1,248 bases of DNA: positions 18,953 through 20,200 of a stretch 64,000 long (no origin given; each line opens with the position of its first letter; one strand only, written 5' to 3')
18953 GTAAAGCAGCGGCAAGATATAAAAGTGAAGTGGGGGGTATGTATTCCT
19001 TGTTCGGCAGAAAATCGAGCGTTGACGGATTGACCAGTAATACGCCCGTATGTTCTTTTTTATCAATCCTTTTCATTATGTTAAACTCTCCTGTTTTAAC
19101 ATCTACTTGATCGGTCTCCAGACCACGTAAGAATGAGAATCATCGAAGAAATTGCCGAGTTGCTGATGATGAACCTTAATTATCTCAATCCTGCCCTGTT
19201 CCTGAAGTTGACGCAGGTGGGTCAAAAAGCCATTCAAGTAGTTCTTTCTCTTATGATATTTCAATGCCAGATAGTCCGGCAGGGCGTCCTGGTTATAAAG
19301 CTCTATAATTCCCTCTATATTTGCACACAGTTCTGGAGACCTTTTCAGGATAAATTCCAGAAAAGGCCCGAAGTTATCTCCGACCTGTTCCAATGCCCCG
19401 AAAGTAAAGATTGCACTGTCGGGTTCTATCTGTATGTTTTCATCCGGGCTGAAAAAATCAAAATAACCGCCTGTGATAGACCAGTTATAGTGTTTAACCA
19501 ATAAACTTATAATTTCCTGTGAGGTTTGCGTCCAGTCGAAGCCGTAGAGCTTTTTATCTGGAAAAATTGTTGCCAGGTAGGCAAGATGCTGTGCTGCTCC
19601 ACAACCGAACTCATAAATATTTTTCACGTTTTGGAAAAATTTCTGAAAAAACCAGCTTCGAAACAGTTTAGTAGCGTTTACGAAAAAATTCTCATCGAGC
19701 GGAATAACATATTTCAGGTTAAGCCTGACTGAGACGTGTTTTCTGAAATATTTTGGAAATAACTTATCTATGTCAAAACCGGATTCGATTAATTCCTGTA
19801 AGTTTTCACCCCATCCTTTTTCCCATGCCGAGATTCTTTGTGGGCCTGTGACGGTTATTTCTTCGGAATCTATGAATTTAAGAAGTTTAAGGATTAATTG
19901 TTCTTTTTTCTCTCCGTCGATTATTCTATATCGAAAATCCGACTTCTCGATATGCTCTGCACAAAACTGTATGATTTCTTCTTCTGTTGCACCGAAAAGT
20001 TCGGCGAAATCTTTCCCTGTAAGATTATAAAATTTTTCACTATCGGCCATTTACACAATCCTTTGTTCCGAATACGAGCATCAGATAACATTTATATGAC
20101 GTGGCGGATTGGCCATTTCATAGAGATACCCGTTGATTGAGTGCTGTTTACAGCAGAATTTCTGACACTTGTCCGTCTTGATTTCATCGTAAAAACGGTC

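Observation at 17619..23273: Three different radical SAM enzymes and two methyltransferases lie back to back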

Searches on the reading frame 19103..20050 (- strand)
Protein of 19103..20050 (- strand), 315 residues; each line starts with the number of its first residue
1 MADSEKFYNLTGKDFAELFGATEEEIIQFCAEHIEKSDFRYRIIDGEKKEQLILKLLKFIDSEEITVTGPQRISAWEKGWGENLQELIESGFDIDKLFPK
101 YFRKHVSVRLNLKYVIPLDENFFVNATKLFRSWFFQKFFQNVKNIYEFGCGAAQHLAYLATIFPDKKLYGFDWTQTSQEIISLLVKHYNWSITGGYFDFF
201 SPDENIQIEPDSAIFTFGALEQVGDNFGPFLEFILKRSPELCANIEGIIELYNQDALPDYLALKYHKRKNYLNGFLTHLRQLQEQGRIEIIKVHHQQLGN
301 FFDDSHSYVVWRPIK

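Call 5: search_protein_families(library=pfam, proteins=[window:19103-20050:-], max_evalue=0.01)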
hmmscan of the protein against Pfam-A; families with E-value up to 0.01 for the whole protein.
window:19103-20050:- (315 aa): 0 families

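Call 6: search_protein_families(library=ncbifam, proteins=[window:19103-20050:-], max_evalue=0.01)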
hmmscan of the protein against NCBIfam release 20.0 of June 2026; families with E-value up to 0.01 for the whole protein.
window:19103-20050:- (315 aa): 0 families

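Call 29: search_solved_structures(query=window:19103-20050:-, max_evalue=1)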
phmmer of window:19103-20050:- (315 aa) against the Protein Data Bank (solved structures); distinct sequences matched with E-value up to 1: 4.
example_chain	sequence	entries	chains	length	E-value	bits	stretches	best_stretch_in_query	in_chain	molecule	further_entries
6hp1_A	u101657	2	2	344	0.0055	19.3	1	128-191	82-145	Putative polyketide synthase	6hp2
5dly_A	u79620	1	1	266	0.13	14.8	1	127-174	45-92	plantazolicin methyltransferase BamL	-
4kvz_A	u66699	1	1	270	0.13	14.8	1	127-174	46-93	BamL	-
5dm0_A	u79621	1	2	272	0.14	14.7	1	127-174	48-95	plantazolicin methyltransferase BamL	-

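Call 44: search_solved_structures(query=A2, max_evalue=1)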
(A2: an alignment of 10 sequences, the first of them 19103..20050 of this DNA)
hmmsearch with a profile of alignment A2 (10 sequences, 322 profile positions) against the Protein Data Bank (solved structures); distinct sequences matched with E-value up to 1: 39.
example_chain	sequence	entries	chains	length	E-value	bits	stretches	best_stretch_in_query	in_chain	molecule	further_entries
6hp1_A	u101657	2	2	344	6.7e-06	28.7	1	130-206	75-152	Putative polyketide synthase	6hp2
5m58_A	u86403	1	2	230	0.0001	24.9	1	148-231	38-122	C-methyltransferase CouO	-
5mgz_A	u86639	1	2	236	0.00039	22.9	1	148-203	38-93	8-demethylnovobiocic acid C(8)-methyltransferase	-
9we4_B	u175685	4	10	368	0.00096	21.7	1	132-193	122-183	N-methyltransferase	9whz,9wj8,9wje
9wj7_B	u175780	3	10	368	0.001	21.6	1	132-193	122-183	N-methyltransferase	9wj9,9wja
5dm2_A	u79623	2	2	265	0.0056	19.1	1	151-195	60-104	Methyltransferase domain family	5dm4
5dm1_A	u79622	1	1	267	0.0056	19.1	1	151-195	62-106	Methyltransferase domain family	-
5doo_A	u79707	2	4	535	0.0063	19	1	149-194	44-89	protein lysine methyltransferase 2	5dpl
4kwc_A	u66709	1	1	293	0.0067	18.9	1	151-195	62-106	BpumL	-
3ggd_A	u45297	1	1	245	0.007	18.8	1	151-218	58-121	SAM-dependent methyltransferase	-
9whw_B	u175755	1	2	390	0.016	17.7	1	126-197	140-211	N-methyltransferase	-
5dnk_A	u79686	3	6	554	0.019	17.4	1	150-196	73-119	protein lysine methyltransferase 1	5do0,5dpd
8r4z_A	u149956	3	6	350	0.051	16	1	150-284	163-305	2-ketoarginine methyltransferase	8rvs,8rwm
5dly_A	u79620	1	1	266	0.052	16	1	138-191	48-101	plantazolicin methyltransferase BamL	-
6ecx_A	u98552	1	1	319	0.054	15.9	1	141-195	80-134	StiE protein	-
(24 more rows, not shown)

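Call 45: search_protein_families(library=pfam, alignment_id=A2, max_evalue=1)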
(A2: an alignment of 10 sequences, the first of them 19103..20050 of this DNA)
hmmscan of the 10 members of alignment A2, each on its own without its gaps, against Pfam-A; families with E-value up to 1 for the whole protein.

A. member 1, window:19103-20050:- (315 aa): 3 families
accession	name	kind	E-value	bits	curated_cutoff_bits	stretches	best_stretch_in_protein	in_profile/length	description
PF17354.8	DUF5382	-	0.064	14.2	25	1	211-308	15-108/127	Family of unknown function (DUF5382) central domain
PF13649.12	Methyltransf_25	-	0.093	13.9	27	1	145-184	1-40/97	Methyltransferase domain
PF06080.18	DUF938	-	0.19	11.9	27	1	136-181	19-65/202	Protein of unknown function (DUF938)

B. families by the number of members that match (of 10 scanned): 12 families
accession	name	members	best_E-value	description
PF13649.12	Methyltransf_25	10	8.6e-07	Methyltransferase domain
PF08242.18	Methyltransf_12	9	1.8e-05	Methyltransferase domain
PF02390.23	Methyltransf_4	8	8.4e-05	Putative methyltransferase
PF13847.12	Methyltransf_31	7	4.8e-07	Methyltransferase domain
PF08241.18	Methyltransf_11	4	0.00055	Methyltransferase domain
PF13489.12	Methyltransf_23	2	0.0033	Methyltransferase domain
PF00891.24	Methyltransf_2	2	0.0094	O-methyltransferase domain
PF17354.8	DUF5382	1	0.064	Family of unknown function (DUF5382) central domain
PF13679.12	Methyltransf_32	1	0.11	Methyltransferase domain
PF05175.20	MTS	1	0.17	Methyltransferase small domain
PF06080.18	DUF938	1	0.19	Protein of unknown function (DUF938)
PF09590.15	Env-gp36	1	0.27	Lentivirus surface glycoprotein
